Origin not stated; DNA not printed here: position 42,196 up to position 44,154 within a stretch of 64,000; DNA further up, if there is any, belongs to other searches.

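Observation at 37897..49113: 11.2-kb gene for a 3738-aa surface protein combining a sialidase-like BNR propeller with about 12 copies of an uncharacterised ~150-aa module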

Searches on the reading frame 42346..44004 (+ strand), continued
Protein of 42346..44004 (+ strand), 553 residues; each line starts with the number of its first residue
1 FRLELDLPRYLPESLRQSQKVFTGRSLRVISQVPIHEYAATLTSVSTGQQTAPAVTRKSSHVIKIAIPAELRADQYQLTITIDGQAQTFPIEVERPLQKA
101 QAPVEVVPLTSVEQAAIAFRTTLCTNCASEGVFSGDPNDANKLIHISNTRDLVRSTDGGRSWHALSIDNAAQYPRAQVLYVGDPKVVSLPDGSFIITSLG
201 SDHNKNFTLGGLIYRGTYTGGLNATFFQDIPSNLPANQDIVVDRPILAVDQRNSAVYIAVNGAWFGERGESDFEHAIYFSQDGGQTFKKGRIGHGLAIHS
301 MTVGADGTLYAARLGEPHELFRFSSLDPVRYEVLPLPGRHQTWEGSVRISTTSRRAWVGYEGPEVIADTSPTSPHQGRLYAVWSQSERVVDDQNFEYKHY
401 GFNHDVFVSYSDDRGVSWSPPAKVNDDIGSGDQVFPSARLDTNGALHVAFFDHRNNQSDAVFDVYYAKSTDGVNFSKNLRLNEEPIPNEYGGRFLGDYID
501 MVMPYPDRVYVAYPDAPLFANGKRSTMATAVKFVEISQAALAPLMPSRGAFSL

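Call 47: search_solved_structures(query=A2, max_evalue=1, show_alignments=3)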
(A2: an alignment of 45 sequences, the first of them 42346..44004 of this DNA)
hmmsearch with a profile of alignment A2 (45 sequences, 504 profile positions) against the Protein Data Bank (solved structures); distinct sequences matched with E-value up to 1: 141 (the best 60 are shown).
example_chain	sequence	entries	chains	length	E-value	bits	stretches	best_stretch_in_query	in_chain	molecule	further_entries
2cn3_A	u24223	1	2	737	5.3e-20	75.2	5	76-235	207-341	BETA-1,4-XYLOGLUCAN HYDROLASE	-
2cn2_A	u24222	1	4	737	5.3e-20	75.2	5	76-235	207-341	BETA-1,4-XYLOGLUCAN HYDROLASE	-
4bbw_A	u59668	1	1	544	7.5e-16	61.5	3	90-145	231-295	SIALIDASE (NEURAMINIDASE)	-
9db6_A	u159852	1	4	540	1.2e-15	60.9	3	90-145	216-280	BNR/Asp-box repeat protein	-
8gn6_C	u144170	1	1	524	1.7e-15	60.3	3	211-363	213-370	Sialidase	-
6myv_A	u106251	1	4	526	1.9e-15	60.2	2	90-178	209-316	Sialidase26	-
6mnj_A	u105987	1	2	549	2e-15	60.1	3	208-294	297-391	Hz136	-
6mrv_B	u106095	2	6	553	2.7e-15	59.7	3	208-296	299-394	Sialidase26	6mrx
1sqj_A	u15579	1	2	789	3.5e-15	59.3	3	72-128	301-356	oligoxyloglucan reducing-end-specific cellobiohydrolase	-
2ebs_A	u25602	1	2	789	3.7e-15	59.2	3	72-128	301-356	Oligoxyloglucan reducing end-specific cellobiohydrolase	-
4fj6_A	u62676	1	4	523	3.9e-15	59.1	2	250-370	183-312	glycoside hydrolase family 33, candidate sialidase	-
8t26_A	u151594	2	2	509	1.2e-14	57.6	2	210-363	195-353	Sialidase, putative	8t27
8feb_A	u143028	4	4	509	1.3e-14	57.5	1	212-363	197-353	Sialidase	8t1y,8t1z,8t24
8gn6_A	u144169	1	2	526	1.5e-14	57.2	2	212-363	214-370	Sialidase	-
7qxo_A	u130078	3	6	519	2.2e-14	56.7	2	95-178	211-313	BNR/Asp-box repeat protein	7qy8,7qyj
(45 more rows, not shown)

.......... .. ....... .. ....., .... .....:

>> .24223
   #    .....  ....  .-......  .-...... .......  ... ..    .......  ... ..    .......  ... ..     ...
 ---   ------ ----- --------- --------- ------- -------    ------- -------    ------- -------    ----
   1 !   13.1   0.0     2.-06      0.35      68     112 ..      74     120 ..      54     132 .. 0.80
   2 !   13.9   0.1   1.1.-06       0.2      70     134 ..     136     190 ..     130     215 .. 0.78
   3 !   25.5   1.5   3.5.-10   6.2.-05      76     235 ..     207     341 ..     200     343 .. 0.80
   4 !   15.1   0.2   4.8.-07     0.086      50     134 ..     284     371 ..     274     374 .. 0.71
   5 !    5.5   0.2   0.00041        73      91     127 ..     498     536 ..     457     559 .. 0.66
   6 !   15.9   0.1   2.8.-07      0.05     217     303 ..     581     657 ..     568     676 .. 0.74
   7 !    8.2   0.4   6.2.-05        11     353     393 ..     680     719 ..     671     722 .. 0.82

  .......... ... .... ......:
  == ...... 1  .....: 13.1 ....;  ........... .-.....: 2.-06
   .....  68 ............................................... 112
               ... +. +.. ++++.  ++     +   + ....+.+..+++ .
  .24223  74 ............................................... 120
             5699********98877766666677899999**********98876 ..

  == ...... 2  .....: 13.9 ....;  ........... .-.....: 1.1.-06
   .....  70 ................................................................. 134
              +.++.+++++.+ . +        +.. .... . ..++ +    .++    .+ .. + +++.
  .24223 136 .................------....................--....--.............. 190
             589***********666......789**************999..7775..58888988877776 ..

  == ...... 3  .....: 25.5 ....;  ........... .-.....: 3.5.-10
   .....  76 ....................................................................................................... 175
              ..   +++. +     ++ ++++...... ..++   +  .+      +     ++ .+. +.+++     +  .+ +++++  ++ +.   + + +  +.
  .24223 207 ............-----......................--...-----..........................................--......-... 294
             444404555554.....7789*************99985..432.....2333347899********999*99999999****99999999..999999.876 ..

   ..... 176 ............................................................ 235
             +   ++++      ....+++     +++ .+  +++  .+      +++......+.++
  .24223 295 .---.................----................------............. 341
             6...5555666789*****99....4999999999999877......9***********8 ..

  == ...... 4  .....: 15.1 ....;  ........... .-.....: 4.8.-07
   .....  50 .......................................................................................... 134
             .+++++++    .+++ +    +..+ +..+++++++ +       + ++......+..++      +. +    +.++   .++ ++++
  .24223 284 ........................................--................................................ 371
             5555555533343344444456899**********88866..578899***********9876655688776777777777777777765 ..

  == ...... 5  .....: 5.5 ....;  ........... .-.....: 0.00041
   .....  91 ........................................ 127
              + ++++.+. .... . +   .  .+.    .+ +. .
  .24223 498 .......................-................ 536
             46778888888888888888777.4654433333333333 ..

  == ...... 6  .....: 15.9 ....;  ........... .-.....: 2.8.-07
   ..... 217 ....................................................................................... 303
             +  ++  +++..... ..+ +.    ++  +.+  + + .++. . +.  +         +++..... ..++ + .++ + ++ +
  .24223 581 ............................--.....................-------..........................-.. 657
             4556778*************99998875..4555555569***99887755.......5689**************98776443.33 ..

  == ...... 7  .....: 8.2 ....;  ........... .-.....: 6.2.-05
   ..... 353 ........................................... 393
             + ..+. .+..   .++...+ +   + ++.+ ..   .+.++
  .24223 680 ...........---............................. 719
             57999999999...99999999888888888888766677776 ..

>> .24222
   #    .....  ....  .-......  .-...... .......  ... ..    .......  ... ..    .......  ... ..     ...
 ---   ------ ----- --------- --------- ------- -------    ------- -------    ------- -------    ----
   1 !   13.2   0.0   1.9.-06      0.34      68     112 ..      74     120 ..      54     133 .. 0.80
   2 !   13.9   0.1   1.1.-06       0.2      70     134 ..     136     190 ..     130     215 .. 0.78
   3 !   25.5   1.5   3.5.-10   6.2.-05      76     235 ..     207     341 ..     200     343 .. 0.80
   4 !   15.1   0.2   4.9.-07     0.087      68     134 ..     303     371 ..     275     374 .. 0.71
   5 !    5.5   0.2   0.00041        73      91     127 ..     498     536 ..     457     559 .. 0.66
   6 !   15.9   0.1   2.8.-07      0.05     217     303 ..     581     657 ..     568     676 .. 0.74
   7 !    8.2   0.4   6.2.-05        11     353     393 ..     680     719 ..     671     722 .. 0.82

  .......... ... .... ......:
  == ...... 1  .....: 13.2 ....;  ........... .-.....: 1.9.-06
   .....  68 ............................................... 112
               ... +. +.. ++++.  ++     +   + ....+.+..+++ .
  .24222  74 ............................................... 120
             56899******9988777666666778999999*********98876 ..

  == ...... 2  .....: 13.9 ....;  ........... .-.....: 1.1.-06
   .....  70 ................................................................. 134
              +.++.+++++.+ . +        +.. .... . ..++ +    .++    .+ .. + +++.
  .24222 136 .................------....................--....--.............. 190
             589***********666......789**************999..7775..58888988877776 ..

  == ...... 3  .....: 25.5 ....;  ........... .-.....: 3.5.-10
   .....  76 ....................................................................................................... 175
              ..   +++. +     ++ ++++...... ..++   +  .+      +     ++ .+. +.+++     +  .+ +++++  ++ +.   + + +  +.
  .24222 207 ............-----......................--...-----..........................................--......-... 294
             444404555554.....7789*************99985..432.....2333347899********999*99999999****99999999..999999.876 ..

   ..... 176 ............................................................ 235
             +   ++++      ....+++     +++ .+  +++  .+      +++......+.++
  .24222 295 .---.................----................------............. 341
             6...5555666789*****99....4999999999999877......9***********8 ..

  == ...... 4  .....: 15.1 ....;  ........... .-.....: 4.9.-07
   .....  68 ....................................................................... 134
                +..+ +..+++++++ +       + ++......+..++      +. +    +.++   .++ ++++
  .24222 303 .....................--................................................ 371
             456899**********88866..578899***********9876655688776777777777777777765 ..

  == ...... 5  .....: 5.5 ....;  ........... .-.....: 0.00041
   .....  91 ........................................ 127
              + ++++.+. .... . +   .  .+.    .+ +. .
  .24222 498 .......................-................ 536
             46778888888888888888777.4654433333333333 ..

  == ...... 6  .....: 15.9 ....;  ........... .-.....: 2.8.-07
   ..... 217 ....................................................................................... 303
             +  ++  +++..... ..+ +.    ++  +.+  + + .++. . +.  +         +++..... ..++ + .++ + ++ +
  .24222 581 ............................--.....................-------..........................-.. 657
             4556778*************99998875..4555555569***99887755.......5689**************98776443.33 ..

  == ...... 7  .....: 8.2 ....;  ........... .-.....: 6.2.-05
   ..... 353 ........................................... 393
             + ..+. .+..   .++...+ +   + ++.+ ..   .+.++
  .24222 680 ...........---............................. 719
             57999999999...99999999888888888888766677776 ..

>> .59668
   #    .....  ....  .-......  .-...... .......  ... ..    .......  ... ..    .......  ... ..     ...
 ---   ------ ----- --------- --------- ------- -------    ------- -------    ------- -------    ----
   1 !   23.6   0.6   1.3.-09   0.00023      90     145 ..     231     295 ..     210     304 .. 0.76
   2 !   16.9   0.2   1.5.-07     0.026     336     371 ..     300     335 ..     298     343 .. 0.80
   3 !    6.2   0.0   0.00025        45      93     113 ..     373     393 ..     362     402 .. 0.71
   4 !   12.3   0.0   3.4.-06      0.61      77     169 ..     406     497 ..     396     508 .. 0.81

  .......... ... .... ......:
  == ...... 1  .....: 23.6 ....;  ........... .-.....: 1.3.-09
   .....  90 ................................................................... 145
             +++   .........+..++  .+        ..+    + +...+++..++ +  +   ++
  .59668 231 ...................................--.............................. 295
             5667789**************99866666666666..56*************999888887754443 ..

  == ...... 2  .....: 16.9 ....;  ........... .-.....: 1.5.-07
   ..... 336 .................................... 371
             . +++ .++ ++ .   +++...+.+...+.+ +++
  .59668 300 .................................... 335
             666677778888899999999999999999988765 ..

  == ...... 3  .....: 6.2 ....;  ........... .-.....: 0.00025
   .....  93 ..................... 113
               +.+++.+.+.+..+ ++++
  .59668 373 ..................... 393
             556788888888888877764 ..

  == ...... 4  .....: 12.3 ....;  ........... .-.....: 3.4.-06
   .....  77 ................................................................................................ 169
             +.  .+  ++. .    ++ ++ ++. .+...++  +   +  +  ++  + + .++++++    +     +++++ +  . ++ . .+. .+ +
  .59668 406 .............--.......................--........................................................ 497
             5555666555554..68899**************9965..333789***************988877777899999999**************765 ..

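Call 64: search_protein_families(library=pfam, proteins=[window:42346-44004:+, P0003, P0005, P0008, P0015, P0029], max_evalue=0.01)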
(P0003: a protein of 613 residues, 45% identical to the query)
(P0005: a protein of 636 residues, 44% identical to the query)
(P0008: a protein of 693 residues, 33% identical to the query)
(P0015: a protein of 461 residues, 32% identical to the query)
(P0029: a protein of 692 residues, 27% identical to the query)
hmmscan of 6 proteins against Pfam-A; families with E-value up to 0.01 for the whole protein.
window:42346-44004:+ (553 aa): 4 families
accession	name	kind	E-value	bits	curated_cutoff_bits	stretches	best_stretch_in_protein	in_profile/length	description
PF02012.26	BNR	-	9e-08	31.4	27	0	154-164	2-12/12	BNR/Asp-box repeat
PF13088.12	BNR_2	-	8.2e-06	25.8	31.4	0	269-428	78-208/277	BNR repeat-like domain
PF21471.3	Reelin_subrepeat-B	-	0.0011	19.2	27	0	402-422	56-76/127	Reelin subrepeat B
PF15902.12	Sortilin-Vps10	-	0.004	16.4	33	0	136-175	31-69/446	Sortilin, neurotensin receptor 3,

P0003 (613 aa): 4 families
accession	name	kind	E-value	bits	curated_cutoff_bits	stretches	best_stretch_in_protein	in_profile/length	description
PF24316.1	Tli3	-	5.8e-07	30.3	27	0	451-499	51-100/129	T6SS Tli3 immunity protein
PF02012.26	BNR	-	3.3e-06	26.7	27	0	486-496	2-12/12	BNR/Asp-box repeat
PF13088.12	BNR_2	-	5.6e-06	26.4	31.4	1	481-561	19-103/277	BNR repeat-like domain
PF15892.11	BNR_4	-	0.0025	17.7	27.3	1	487-555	126-196/272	BNR repeat-containing family member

P0005 (636 aa): 4 families
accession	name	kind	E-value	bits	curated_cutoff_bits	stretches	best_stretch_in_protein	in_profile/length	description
PF13088.12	BNR_2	-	1.3e-06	28.4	31.4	1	491-575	19-107/277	BNR repeat-like domain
PF02012.26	BNR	-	2.9e-05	23.8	27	0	496-505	2-11/12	BNR/Asp-box repeat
PF24316.1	Tli3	-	7.3e-05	23.5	27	0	332-378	60-108/129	T6SS Tli3 immunity protein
PF15892.11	BNR_4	-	0.0089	15.9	27.3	1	490-564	120-195/272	BNR repeat-containing family member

P0008 (693 aa): 4 families
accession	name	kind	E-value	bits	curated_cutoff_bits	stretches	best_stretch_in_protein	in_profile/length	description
PF02012.26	BNR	-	3.1e-08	32.8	27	0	469-478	2-11/12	BNR/Asp-box repeat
PF24316.1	Tli3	-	0.00019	22.2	27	0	217-238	85-106/129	T6SS Tli3 immunity protein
PF13088.12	BNR_2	-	0.0034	17.2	31.4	0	457-485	179-206/277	BNR repeat-like domain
PF21471.3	Reelin_subrepeat-B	-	0.01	16.1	27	0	461-489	56-84/127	Reelin subrepeat B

P0015 (461 aa): 6 families
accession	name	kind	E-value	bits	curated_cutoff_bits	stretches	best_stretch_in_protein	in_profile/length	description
PF13088.12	BNR_2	-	1.7e-16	60.9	31.4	2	154-376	86-276/277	BNR repeat-like domain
PF15892.11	BNR_4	-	1.6e-11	44.5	27.3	1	94-260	63-255/272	BNR repeat-containing family member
PF24316.1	Tli3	-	9.8e-11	42.5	27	0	173-227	48-109/129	T6SS Tli3 immunity protein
PF02012.26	BNR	-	6.5e-08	31.9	27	0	154-164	2-12/12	BNR/Asp-box repeat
PF04616.20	Glyco_hydro_43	-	0.0014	18.5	32.2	0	194-274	85-166/288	Glycosyl hydrolases family 43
PF13448.11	DUF4114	-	0.0048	18.2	27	0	198-257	13-72/85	Domain of unknown function (DUF4114)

P0029 (692 aa): 5 families
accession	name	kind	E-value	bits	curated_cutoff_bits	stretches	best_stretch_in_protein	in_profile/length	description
PF13088.12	BNR_2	-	6.3e-10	39.3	31.4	1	152-378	2-207/277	BNR repeat-like domain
PF18962.6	Por_Secre_tail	-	1.3e-07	32.3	27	1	606-671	2-64/75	Secretion system C-terminal sorting domain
PF02012.26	BNR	-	1.2e-06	28.1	27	0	56-66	1-11/12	BNR/Asp-box repeat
PF24316.1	Tli3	-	3.7e-06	27.7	27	0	328-380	52-107/129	T6SS Tli3 immunity protein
PF21471.3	Reelin_subrepeat-B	-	4.5e-05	23.7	27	0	106-153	58-102/127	Reelin subrepeat B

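Call 65: search_protein_families(library=ncbifam, proteins=[window:42346-44004:+, P0003, P0005, P0008], max_evalue=0.1)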
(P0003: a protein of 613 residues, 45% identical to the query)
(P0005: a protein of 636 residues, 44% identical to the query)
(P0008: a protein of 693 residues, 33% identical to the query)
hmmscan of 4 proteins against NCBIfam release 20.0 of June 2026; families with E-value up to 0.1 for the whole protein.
window:42346-44004:+ (553 aa): 1 family
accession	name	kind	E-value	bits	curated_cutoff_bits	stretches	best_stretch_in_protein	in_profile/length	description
NF045728.1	glycosyl_F510_1955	equivalog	0.00035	19.9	175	0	134-171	59-93/246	F510_1955 family glycosylhydrolase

P0003 (613 aa): 3 families
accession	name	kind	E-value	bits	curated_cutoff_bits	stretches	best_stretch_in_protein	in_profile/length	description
NF052497.1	AlphRhmnaseBT3686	equivalog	0.0004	19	700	1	488-555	171-238/424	alpha-l-rhamnosidase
NF045728.1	glycosyl_F510_1955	equivalog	0.014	14.7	175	0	316-374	98-147/246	F510_1955 family glycosylhydrolase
NF000096.1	stregra_B_VgbB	exception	0.014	14.6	600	0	328-379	150-198/295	streptogramin B lyase Vgb(B)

P0005 (636 aa): 2 families
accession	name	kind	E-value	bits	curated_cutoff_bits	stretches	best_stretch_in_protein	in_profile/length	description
NF033206.1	ScyE_fam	subfamily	0.023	14.3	80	1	323-409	252-332/333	ScyD/ScyE family protein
NF045728.1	glycosyl_F510_1955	equivalog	0.043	13.1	175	0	233-269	117-153/246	F510_1955 family glycosylhydrolase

P0008 (693 aa): 1 family
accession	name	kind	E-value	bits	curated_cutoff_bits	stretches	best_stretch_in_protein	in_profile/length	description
NF045728.1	glycosyl_F510_1955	equivalog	0.021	14.1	175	0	218-239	74-96/246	F510_1955 family glycosylhydrolase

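Call 78: find_encoding_contigs(protein=P0003, flank=8000, max_places=2)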
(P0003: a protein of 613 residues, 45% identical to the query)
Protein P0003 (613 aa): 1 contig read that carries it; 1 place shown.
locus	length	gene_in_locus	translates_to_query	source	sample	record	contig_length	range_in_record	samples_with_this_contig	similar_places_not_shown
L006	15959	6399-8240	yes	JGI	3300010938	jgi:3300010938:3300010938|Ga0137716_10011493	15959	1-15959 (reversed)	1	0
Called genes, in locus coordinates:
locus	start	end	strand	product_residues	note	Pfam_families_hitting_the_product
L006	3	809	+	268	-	?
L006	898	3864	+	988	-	-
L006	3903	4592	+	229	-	-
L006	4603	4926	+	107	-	-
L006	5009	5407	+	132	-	-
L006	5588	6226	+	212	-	-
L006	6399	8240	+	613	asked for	PF24316:Tli3 (faint), PF13088:BNR_2 (faint), PF02012:BNR (faint)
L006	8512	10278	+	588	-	-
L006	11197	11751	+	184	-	-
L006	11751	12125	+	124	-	PF01219:DAGK_prokar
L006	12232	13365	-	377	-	PF01702:TGT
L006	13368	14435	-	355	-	PF02547:Queuosine_synth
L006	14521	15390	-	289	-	PF00483:NTP_transferase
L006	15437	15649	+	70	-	-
